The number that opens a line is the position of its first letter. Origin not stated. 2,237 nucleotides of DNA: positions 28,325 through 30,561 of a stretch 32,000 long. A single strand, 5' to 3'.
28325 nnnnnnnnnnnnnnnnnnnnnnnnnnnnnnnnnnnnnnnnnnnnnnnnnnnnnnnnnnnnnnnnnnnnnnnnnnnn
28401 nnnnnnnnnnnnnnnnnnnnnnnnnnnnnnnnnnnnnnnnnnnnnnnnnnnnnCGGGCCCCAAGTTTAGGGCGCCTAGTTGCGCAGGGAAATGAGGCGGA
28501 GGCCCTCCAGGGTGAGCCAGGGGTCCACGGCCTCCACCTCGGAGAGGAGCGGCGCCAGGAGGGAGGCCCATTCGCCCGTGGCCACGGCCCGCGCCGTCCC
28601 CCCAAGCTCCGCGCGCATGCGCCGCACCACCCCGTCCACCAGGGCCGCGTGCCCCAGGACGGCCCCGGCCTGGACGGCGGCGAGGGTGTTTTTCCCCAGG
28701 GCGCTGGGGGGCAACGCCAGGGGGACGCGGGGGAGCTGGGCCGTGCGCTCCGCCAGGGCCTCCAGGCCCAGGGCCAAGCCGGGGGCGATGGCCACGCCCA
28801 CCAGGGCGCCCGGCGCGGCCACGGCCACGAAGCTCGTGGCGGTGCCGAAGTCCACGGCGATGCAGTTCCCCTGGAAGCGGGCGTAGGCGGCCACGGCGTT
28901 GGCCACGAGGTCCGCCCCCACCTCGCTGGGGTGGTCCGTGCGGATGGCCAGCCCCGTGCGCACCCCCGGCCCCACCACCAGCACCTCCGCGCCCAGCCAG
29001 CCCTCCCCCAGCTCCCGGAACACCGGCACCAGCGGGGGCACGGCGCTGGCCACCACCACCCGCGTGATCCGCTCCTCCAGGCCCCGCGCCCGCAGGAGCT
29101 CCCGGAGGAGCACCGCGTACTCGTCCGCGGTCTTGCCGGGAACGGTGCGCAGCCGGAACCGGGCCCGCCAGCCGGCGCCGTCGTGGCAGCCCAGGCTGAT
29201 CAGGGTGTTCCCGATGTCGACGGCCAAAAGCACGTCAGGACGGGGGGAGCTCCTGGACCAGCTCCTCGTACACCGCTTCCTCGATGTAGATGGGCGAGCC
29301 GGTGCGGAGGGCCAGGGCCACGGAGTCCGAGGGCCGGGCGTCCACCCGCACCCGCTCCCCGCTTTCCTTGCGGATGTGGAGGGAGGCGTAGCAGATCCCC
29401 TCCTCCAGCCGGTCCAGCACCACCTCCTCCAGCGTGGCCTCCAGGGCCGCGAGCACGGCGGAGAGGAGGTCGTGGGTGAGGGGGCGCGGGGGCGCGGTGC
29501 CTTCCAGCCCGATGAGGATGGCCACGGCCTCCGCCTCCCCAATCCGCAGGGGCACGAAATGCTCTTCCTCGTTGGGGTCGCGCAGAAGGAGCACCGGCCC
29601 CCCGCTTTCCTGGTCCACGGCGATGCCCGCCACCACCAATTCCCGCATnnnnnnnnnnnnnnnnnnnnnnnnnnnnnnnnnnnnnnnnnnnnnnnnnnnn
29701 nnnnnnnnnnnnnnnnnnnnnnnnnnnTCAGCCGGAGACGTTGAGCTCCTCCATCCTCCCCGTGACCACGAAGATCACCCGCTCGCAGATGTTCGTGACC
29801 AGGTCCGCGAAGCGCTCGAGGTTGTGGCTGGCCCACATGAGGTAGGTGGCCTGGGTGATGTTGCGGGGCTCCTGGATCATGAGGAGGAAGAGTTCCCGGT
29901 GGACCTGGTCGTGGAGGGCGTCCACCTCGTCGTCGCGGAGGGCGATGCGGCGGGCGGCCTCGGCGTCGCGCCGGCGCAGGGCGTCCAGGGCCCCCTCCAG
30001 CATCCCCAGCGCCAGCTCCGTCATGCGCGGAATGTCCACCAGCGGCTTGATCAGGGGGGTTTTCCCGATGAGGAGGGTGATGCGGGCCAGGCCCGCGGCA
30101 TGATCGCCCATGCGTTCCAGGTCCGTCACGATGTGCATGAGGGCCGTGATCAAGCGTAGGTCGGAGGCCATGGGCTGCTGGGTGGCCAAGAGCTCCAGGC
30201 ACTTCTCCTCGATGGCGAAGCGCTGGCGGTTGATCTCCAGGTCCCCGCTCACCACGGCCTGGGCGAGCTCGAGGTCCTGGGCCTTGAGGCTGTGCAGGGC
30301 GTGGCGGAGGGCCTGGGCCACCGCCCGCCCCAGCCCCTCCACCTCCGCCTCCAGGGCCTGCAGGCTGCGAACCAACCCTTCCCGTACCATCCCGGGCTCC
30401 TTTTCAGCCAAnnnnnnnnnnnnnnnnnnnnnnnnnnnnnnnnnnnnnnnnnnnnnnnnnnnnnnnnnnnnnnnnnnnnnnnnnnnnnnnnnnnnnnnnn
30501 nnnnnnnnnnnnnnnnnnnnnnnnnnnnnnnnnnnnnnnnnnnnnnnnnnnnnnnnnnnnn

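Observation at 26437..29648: rtcA translationally coupled to a FAU-1/DUF402-like protein, in one operon with a DUF151 nuclease and coaX, without rtcB or rtcR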

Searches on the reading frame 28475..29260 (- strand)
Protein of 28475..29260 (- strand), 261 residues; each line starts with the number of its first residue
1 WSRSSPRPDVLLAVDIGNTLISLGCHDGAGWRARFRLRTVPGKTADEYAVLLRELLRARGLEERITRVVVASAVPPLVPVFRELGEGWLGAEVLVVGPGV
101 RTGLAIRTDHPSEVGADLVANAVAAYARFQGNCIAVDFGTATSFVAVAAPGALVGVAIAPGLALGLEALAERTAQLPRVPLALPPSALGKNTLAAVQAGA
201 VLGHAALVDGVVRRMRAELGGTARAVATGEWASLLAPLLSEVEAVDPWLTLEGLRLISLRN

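Call 3: search_protein_families(library=pfam, proteins=[window:28475-29260:-], max_evalue=0.01)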
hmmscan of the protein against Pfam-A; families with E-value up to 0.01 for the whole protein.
window:28475-29260:- (261 aa): 1 family
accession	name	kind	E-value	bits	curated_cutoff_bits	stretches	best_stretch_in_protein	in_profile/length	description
PF03309.20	Pan_kinase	-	1.6e-58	198.4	24.7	1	11-214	1-205/205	Type III pantothenate kinase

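Call 4: search_protein_families(library=ncbifam, proteins=[window:28475-29260:-], max_evalue=0.01)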
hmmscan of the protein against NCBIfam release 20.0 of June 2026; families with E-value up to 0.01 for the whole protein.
window:28475-29260:- (261 aa): 29 families (the best 25 are shown)
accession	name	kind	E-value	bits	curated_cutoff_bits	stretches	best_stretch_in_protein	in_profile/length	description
NF009855.0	PRK13321.1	equivalog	2.5e-72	243.2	233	1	11-260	2-253/256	type III pantothenate kinase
NF009844.0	PRK13318.1-2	equivalog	5.7e-70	235.4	331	1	11-261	2-254/259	type III pantothenate kinase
NF009847.0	PRK13318.1-5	equivalog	1.6e-68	230.8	381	1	11-261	2-254/256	type III pantothenate kinase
NF009845.0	PRK13318.1-3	equivalog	4.1e-67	226.1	358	1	11-261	2-254/258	type III pantothenate kinase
NF009843.0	PRK13318.1-1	equivalog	6e-60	202.7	426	1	11-261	2-253/259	type III pantothenate kinase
TIGR00671.1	baf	subfamily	5e-59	200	58.2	1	11-257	1-241/243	type III pantothenate kinase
NF009848.0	PRK13318.1-6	equivalog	2.6e-56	190.8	248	1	11-257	2-250/256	type III pantothenate kinase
NF009846.0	PRK13318.1-4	equivalog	4.2e-47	160.7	432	1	10-261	1-253/255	type III pantothenate kinase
NF009849.0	PRK13320.1-1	equivalog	2.4e-30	105.8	354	1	7-257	6-259/267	type III pantothenate kinase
NF009852.0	PRK13320.1-4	equivalog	2.6e-26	92.5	439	1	9-258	13-265/270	pantothenate kinase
NF009861.0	PRK13324.1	equivalog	1.5e-20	73.9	495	1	11-261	2-253/258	type III pantothenate kinase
NF009871.0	PRK13331.1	equivalog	1.1e-17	64.2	251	1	114-256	96-245/253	pantothenate kinase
NF009850.0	PRK13320.1-2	equivalog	1.4e-17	64.2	321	1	13-257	4-233/241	type III pantothenate kinase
NF009863.0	PRK13326.1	equivalog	2.9e-17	63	412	1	12-257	11-254/264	type III pantothenate kinase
NF009853.0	PRK13320.1-5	equivalog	3.6e-17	62.7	287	1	64-256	46-235/243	type III pantothenate kinase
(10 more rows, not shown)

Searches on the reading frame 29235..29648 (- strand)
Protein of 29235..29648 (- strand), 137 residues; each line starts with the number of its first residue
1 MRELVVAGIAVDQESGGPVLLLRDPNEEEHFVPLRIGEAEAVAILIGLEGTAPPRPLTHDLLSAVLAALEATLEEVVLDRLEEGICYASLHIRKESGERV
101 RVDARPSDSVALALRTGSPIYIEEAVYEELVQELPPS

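Call 3: search_protein_families(library=pfam, proteins=[window:29235-29648:-], max_evalue=0.01)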
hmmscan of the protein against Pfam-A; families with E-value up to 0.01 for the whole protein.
window:29235-29648:- (137 aa): 1 family
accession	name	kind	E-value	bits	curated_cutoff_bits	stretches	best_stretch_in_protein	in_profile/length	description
PF02577.19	BFN_dom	-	3.3e-34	117.5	27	1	20-129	1-106/112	Bifunctional nuclease domain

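Call 4: search_protein_families(library=ncbifam, proteins=[window:29235-29648:-], max_evalue=0.01)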
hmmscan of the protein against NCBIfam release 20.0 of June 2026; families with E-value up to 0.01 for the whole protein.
window:29235-29648:- (137 aa): 0 families

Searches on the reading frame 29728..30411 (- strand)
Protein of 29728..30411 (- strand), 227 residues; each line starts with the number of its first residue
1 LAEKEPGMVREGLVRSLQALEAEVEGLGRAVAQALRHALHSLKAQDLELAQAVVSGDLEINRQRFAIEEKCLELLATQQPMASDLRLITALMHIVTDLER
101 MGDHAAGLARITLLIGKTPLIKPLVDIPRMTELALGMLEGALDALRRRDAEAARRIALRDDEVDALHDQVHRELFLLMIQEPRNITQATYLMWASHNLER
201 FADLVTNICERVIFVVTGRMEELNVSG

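Call 3: search_protein_families(library=pfam, proteins=[window:29728-30411:-], max_evalue=0.01)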
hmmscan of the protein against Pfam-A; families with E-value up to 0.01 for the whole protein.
window:29728-30411:- (227 aa): 1 family
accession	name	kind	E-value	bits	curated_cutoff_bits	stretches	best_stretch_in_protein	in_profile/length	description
PF01895.24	PhoU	-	1.2e-45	154.2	23.5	2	26-111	3-88/89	PhoU domain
